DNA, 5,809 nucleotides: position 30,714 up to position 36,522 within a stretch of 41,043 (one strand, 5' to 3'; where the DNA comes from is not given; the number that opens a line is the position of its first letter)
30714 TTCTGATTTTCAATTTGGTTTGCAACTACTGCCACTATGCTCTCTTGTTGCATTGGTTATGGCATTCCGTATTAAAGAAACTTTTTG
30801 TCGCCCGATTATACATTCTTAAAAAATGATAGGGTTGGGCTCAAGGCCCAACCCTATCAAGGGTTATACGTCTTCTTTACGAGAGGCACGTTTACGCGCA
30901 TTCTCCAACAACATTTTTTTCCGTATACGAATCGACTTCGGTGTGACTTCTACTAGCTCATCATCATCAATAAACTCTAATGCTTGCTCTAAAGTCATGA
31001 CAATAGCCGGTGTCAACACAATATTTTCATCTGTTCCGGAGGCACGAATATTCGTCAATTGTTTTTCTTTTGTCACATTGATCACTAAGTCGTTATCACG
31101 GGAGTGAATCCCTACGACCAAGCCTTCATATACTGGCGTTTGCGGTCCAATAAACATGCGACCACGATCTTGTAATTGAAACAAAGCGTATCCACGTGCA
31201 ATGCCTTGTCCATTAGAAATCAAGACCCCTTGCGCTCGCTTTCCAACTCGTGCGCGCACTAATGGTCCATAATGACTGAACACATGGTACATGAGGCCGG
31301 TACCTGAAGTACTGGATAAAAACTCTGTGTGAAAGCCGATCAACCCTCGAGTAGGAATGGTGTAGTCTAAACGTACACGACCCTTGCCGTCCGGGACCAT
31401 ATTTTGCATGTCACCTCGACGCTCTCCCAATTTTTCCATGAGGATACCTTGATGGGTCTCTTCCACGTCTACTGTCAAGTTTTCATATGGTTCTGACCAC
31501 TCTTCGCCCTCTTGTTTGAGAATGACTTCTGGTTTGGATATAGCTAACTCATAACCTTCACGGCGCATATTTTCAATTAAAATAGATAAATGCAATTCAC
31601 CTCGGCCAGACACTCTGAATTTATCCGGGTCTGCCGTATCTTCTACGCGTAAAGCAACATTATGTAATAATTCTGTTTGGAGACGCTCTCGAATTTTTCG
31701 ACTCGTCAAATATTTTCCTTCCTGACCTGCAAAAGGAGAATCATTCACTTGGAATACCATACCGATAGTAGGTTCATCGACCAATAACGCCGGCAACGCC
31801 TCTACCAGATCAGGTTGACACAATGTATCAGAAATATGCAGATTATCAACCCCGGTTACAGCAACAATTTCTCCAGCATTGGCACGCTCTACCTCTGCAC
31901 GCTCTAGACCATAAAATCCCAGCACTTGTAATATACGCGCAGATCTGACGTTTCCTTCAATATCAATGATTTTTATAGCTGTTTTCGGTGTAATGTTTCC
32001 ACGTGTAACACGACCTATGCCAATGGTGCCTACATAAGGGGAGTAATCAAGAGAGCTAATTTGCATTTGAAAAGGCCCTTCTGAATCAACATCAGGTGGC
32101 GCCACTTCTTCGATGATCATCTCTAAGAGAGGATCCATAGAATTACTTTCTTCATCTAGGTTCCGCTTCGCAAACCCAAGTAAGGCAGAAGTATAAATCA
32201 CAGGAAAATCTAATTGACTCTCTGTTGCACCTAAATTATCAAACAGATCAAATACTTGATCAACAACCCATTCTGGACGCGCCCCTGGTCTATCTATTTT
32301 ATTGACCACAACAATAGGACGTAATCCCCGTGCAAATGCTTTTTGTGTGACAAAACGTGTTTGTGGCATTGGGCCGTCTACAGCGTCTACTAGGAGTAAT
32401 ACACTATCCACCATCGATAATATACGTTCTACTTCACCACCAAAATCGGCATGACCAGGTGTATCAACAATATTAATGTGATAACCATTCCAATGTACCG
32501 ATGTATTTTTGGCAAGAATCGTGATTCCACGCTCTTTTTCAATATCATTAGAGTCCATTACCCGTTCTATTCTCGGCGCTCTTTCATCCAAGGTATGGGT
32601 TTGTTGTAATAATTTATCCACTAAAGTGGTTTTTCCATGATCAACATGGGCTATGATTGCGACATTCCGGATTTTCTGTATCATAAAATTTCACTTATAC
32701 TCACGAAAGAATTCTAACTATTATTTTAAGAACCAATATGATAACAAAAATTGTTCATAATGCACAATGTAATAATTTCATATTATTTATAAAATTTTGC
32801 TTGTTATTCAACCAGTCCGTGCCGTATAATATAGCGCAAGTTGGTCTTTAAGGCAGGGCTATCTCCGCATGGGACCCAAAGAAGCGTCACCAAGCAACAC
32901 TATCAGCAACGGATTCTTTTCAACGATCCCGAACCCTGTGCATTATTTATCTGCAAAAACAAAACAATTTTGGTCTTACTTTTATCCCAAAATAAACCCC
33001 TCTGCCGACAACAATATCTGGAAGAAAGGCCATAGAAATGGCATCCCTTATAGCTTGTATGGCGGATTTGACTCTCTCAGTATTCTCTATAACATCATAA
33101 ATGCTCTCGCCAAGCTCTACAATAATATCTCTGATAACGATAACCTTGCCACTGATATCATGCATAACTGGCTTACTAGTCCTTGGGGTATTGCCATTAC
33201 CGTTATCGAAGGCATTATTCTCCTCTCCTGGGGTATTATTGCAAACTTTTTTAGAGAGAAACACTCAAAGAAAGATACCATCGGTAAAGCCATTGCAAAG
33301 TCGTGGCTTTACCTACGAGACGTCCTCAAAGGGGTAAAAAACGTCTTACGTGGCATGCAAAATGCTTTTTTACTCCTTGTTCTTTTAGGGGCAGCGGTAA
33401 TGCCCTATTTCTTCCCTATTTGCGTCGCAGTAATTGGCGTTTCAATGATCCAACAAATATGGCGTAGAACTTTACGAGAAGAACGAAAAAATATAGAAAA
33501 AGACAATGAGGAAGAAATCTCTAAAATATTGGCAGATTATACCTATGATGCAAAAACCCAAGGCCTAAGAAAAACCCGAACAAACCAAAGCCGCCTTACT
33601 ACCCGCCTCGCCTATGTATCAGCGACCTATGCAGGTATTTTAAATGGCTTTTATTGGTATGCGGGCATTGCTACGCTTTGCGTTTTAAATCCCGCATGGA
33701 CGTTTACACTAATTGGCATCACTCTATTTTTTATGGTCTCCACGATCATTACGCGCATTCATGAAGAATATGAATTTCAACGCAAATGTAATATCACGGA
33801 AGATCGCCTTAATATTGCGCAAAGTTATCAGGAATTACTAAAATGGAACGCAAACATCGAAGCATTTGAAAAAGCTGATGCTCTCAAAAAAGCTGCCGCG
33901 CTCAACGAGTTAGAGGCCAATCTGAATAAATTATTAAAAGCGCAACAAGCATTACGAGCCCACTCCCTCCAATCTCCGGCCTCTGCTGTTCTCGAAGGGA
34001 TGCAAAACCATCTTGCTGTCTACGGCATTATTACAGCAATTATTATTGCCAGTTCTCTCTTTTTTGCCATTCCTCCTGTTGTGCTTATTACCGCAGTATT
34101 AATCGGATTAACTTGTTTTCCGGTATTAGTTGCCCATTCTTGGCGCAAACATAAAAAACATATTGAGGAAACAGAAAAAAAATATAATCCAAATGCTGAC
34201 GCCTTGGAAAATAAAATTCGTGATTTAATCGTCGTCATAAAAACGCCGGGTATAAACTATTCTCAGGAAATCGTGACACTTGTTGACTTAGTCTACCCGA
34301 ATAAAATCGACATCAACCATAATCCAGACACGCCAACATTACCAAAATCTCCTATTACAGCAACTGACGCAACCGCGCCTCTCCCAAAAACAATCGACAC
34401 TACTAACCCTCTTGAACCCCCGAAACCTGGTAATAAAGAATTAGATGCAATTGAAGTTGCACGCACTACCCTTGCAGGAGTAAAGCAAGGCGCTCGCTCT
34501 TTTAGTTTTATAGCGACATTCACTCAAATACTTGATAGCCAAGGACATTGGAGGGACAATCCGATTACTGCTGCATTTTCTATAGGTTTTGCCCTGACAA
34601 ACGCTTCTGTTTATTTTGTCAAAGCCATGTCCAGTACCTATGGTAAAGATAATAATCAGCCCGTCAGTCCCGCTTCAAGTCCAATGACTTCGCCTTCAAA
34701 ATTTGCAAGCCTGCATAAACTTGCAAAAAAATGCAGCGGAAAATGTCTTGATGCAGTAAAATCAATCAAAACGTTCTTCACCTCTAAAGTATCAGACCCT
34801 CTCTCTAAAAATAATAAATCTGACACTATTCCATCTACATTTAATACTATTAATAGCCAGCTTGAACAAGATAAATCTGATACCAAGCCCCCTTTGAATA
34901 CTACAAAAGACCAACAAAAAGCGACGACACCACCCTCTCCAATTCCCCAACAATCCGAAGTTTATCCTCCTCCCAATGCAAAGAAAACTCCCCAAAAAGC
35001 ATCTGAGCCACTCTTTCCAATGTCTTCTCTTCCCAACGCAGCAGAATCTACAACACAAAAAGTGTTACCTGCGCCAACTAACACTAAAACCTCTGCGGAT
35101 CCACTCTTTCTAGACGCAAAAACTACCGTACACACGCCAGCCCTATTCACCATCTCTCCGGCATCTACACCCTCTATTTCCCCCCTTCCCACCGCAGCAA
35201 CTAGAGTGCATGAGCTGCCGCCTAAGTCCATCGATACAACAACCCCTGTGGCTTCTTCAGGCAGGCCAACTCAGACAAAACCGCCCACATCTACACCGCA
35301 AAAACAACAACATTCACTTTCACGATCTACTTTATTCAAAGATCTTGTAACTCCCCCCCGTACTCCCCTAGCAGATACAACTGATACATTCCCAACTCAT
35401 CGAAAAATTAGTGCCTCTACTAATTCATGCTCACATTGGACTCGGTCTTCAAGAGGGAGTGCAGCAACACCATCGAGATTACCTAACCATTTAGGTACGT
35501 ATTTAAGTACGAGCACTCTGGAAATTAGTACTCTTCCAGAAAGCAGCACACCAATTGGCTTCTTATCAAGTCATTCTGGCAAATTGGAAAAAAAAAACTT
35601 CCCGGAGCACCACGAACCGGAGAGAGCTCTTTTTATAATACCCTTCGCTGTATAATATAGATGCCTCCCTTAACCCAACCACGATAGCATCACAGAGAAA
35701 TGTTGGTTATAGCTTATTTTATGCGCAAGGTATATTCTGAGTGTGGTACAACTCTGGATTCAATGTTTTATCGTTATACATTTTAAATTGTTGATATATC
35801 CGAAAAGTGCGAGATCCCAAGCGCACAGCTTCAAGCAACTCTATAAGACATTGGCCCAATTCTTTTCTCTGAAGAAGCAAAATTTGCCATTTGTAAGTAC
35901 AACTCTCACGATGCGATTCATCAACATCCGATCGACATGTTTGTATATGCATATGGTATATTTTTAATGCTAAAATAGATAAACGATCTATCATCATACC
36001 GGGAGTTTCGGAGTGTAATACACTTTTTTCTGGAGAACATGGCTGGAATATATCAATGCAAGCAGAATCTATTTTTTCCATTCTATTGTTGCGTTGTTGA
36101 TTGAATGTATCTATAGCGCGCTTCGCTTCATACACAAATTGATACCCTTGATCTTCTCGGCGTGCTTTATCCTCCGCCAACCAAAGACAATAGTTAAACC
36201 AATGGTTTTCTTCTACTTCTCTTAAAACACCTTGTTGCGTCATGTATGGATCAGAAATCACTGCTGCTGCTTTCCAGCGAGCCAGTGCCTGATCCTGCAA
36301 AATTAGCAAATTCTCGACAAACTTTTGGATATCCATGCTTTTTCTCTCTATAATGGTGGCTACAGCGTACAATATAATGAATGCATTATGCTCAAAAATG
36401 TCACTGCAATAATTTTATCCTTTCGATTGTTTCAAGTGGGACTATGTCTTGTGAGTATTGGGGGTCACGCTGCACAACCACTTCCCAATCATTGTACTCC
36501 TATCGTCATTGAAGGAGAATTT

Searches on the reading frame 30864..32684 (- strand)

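Call 100: search_protein_families(library=pfam, proteins=[window:30864-32684:-], max_evalue=0.00001)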
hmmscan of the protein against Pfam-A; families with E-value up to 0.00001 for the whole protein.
window:30864-32684:- (606 aa): 6 families
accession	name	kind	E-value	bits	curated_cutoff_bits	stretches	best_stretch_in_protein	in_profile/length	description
PF00009.33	GTP_EFTU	-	3.8e-58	196.6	26.5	1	4-194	2-186/188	Elongation factor Tu GTP binding domain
PF21018.2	BipA_C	-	3e-46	156.2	23.8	1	485-592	1-108/110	TypA/BipA C-terminal domain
PF00679.30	EFG_C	-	6.9e-22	77.7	27.9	1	398-475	4-81/89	Elongation factor G C-terminus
PF03144.31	GTP_EFTU_D2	-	6.4e-08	33.4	30.3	1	219-289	1-73/73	Elongation factor Tu domain 2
PF22042.2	EF-G_D2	-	6.9e-07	29.7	27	1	210-290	7-83/84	Elongation factor G domain 2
PF01926.29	MMR_HSR1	-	1.7e-06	28.5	21.9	1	8-129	2-113/113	50S ribosome-binding GTPase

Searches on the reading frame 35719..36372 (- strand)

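Call 100: search_protein_families(library=pfam, proteins=[window:35719-36372:-], max_evalue=0.00001)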
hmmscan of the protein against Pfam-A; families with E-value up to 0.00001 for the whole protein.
window:35719-36372:- (217 aa): 1 family
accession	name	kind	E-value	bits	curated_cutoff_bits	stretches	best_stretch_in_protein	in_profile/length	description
PF14063.11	DUF4254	-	1.1e-47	162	27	1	53-191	4-143/144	Protein of unknown function (DUF4254)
